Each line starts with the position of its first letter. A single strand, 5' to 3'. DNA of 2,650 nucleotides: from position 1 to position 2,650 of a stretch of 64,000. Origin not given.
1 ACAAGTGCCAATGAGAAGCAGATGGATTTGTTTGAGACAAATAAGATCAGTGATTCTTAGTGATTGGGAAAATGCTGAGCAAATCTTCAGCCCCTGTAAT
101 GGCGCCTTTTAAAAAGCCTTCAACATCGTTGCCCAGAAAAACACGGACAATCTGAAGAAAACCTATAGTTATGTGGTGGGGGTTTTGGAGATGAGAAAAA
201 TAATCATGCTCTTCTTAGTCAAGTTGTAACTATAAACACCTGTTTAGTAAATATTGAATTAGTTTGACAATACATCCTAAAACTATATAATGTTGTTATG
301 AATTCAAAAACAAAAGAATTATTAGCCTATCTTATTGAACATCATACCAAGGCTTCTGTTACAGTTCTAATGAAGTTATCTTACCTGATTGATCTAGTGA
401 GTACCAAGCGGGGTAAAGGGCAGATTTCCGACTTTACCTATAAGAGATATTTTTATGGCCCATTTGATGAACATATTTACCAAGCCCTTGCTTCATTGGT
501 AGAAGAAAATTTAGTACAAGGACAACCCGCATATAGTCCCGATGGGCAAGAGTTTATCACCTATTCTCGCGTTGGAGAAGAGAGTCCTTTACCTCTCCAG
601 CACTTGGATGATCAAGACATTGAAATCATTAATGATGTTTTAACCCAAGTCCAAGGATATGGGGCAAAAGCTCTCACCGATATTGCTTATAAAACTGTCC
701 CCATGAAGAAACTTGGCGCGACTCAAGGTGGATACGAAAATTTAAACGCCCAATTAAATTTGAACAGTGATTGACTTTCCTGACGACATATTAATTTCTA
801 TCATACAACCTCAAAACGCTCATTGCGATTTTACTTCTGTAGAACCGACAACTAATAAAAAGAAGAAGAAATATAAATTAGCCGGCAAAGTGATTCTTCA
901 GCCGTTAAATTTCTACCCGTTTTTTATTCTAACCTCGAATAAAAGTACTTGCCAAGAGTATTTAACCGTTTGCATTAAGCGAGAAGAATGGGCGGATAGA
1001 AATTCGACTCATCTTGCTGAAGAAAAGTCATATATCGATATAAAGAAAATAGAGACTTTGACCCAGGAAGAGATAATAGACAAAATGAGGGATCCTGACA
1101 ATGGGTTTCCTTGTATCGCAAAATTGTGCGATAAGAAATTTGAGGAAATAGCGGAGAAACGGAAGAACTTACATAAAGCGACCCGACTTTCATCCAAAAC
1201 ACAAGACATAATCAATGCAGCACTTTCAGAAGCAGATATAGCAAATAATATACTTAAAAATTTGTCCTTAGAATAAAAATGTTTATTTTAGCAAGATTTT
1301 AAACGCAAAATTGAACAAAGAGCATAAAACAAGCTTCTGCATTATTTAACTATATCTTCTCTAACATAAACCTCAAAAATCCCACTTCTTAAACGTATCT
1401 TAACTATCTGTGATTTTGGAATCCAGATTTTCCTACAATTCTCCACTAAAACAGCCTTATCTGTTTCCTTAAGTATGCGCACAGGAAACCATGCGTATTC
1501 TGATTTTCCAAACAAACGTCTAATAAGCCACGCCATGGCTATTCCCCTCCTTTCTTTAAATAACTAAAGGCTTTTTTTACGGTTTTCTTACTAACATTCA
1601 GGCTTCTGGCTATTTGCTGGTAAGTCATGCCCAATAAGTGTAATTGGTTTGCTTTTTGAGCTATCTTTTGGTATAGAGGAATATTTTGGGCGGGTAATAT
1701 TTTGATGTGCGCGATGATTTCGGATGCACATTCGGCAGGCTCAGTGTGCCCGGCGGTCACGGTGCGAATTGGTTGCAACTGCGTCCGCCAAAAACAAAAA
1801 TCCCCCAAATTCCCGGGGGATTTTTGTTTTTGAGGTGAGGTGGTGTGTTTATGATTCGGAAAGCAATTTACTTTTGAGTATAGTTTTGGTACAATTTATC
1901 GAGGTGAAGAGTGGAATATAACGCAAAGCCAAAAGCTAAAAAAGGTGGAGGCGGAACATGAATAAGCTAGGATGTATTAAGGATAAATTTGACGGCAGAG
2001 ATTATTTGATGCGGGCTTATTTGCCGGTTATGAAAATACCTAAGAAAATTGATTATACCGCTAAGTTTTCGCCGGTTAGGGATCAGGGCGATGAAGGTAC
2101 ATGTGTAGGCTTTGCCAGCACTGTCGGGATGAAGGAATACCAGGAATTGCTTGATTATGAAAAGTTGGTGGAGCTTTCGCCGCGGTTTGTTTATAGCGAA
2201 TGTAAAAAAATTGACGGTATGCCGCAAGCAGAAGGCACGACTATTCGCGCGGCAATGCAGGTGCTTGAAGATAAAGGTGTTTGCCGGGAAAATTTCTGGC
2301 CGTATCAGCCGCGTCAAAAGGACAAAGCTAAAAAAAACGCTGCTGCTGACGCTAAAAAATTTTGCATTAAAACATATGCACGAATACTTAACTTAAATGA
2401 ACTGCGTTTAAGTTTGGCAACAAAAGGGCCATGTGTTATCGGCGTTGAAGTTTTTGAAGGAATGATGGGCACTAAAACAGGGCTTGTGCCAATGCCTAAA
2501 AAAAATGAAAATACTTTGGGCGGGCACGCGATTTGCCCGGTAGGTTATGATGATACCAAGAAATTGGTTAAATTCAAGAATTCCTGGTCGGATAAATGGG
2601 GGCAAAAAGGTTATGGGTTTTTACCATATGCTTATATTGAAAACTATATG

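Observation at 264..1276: Panacea-domain antitoxin with an overlapping uncharacterised partner: a candidate new toxin family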

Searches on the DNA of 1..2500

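Call 85: search_rna_families(source=window, start=1, end=2500, threshold=evalue, max_evalue=1)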
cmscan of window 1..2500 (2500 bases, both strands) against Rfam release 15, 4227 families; matches with E-value up to 1: 2.
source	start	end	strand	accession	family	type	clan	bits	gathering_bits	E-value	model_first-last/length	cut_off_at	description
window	1787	1886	-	RF00125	IS128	Gene; sRNA;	-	21.8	80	0.15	89-204/209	no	IS128 RNA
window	1752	1805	+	RF01792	eiav_FSE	Cis-reg; frameshift_element;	-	18.7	40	0.26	1-35/35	no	ribosomal frameshift site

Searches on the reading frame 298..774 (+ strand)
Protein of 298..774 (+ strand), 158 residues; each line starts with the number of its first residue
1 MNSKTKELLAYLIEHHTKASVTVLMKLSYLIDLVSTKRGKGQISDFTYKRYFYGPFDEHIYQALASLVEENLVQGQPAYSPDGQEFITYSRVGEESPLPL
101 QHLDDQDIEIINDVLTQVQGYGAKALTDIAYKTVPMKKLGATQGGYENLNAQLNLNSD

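Call 3: search_protein_families(library=pfam, proteins=[window:298-774:+], max_evalue=1)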
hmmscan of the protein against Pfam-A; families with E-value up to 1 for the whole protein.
window:298-774:+ (158 aa): 2 families
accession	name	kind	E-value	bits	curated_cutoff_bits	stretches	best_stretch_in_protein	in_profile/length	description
PF13274.11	SocA_Panacea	-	1.6e-10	42.3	25.7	1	24-132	1-108/113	Antitoxin SocA-like, Panacea domain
PF02334.22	RTP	-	0.044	14.7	26.7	1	29-79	13-67/113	Replication terminator protein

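Call 4: search_protein_families(library=ncbifam, proteins=[window:298-774:+], max_evalue=1)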
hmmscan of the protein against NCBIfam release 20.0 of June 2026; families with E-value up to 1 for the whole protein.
window:298-774:+ (158 aa): 1 family
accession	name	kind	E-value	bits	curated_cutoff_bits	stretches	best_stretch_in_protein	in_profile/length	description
NF048014.1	antitoxin_DarG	equivalog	0.026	13.8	250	1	8-121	176-283/338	type II toxin-antitoxin system antitoxin DNA ADP-ribosyl glycohydrolase DarG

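Call 5: search_protein_families(library=phrogs, proteins=[window:298-774:+], max_evalue=1)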
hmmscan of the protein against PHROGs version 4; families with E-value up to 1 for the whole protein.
window:298-774:+ (158 aa): 3 families
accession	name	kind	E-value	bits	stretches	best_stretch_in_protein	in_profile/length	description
phrog_1281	-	unknown function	2.5e-07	31.6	1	2-130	7-120/195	-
phrog_14939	-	unknown function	0.0019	18.5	1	9-136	12-134/313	-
phrog_1923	-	unknown function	0.29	12.3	1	116-146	7-39/64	-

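Call 6: search_protein_families(library=padloc, proteins=[window:298-774:+], max_evalue=1)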
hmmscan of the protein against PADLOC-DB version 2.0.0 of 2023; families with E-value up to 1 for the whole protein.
window:298-774:+ (158 aa): 4 families
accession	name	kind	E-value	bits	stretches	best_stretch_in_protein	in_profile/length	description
PDLC04505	PDC-M19A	-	6.2e-05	20.6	1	1-136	1-119/294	-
PDLC03184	Specificity_I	-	0.00073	16.3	1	20-75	429-481/554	Type I specificity subunit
PDLC02990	DarG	-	0.0014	16.2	1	8-80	167-234/329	-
PDLC03500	REase_II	-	0.014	13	1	31-121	82-171/247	Type II restriction enzyme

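Call 86: search_dna_similar(query=window:298-771:+, collection=phages, mode=protein, max_evalue=0.001, max_rows=12)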
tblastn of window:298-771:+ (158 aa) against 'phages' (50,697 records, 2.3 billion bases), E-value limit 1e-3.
No match.
